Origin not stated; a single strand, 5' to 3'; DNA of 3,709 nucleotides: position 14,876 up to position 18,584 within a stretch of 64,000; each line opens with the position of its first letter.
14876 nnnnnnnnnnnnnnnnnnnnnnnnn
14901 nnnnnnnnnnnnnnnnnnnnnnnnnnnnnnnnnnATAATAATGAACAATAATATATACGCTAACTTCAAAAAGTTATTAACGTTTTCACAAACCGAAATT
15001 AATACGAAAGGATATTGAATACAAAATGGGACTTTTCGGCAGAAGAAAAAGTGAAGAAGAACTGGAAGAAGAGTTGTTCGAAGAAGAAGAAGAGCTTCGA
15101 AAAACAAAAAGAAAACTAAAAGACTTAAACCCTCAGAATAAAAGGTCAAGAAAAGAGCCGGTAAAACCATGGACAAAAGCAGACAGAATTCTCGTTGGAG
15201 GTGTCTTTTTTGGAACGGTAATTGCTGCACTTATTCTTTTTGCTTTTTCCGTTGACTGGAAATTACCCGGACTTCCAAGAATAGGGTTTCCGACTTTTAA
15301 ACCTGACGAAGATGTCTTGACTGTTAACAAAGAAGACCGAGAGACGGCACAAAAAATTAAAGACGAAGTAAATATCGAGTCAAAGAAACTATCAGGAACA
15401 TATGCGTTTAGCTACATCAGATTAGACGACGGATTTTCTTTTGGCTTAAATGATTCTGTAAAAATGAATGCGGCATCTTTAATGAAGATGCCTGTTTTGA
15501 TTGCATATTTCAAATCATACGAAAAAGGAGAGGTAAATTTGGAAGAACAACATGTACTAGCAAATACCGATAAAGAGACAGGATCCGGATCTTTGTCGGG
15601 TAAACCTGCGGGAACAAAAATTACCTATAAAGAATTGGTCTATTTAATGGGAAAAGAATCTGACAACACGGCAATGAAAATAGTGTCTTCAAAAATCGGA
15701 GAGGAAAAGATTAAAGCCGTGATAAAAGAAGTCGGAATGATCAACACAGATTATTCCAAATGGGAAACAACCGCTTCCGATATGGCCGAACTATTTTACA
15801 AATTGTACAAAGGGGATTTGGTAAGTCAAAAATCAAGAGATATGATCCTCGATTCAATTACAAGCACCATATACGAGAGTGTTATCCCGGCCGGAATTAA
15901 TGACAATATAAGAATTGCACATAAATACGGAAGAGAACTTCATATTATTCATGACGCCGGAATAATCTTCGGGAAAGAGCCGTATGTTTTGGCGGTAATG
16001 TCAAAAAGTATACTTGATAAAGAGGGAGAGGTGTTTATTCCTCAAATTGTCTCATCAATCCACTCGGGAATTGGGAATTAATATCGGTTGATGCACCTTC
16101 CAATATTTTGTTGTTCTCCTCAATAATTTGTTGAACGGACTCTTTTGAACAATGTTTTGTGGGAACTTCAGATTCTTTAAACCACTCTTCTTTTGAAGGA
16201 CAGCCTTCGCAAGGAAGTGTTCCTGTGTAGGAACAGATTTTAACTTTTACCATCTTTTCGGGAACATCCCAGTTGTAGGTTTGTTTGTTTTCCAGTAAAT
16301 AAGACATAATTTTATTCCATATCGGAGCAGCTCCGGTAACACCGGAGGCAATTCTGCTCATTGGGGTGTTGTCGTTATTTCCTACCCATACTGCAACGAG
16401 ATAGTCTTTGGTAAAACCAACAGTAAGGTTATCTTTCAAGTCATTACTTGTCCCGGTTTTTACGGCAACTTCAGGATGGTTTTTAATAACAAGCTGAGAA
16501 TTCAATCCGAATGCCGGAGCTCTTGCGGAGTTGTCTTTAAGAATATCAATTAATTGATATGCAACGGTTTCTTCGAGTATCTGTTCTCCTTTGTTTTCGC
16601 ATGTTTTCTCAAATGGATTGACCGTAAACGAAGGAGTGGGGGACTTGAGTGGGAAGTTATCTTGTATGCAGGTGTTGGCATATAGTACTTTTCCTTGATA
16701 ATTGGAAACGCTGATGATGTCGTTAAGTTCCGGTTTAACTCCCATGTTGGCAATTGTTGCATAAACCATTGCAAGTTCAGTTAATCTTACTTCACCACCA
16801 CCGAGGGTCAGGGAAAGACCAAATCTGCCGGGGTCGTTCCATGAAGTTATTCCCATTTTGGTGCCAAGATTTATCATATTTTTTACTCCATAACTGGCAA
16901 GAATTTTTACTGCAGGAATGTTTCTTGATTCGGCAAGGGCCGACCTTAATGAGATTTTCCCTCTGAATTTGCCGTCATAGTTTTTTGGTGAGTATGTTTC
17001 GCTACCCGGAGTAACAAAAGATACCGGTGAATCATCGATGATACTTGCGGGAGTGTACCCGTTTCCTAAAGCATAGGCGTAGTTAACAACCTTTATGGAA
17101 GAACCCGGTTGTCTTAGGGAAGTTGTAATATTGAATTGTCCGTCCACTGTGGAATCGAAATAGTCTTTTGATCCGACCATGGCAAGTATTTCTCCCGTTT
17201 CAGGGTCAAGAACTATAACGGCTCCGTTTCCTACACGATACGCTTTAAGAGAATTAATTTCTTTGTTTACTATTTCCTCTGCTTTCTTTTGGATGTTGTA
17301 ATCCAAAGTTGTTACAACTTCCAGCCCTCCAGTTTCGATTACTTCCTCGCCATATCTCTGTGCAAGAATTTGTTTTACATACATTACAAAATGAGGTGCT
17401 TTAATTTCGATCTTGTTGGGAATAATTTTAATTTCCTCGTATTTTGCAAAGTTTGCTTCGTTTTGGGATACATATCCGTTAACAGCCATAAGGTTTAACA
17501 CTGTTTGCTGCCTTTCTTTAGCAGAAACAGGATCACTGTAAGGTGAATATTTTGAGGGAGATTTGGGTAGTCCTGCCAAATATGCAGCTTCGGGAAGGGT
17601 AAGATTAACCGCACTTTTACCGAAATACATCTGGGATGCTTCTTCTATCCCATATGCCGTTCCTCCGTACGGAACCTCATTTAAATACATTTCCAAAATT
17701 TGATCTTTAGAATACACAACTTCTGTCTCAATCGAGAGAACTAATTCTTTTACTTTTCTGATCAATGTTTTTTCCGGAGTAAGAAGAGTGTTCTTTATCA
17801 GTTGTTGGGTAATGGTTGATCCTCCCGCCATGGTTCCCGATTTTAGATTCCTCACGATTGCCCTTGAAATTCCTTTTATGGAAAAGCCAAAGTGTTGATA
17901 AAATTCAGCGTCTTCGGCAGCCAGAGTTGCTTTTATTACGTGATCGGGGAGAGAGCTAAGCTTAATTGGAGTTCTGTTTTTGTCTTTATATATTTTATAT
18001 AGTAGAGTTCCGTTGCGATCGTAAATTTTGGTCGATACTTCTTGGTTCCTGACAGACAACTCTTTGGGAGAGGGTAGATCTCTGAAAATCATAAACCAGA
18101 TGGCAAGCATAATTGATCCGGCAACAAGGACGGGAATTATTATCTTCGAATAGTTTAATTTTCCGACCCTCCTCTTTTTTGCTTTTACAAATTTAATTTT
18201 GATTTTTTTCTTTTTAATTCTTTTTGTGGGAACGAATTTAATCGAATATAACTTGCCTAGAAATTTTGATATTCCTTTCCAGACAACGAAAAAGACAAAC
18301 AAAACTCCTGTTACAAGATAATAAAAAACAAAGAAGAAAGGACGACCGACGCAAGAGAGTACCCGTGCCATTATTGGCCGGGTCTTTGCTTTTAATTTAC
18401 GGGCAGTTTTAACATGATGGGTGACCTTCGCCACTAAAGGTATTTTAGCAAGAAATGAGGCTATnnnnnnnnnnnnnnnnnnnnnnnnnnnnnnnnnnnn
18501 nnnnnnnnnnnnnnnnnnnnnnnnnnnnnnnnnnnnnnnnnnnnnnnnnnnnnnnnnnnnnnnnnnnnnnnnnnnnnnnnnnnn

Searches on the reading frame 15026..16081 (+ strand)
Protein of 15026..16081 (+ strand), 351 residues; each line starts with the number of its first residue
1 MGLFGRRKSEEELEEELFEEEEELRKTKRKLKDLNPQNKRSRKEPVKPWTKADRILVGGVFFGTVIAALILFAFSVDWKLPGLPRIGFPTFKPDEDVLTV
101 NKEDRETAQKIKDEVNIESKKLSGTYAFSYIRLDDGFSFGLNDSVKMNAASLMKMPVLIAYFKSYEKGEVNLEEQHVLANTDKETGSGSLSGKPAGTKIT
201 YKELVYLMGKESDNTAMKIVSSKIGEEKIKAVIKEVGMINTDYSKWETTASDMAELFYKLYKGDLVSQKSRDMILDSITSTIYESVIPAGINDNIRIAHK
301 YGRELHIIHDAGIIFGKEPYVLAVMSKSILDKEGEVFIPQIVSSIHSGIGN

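Call 66: search_protein_families(library=pfam, proteins=[window:15026-16081:+], max_evalue=0.00001)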
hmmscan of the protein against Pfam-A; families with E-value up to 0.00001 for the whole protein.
window:15026-16081:+ (351 aa): 1 family
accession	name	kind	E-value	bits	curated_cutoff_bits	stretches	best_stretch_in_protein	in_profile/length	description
PF13354.11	Beta-lactamase2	-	1.1e-48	165.8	22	1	130-326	4-214/214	Beta-lactamase enzyme family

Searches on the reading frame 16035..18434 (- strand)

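Call 66: search_protein_families(library=pfam, proteins=[window:16035-18434:-], max_evalue=0.00001)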
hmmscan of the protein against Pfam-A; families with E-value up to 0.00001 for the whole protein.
window:16035-18434:- (799 aa): 2 families
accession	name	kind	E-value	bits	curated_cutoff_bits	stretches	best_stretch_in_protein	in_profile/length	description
PF00912.28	Transgly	-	2.3e-62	210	27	1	142-316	2-177/178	Transglycosylase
PF00905.27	Transpeptidase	-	1.6e-17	64.1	22.1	1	404-710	1-298/299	Penicillin binding protein transpeptidase domain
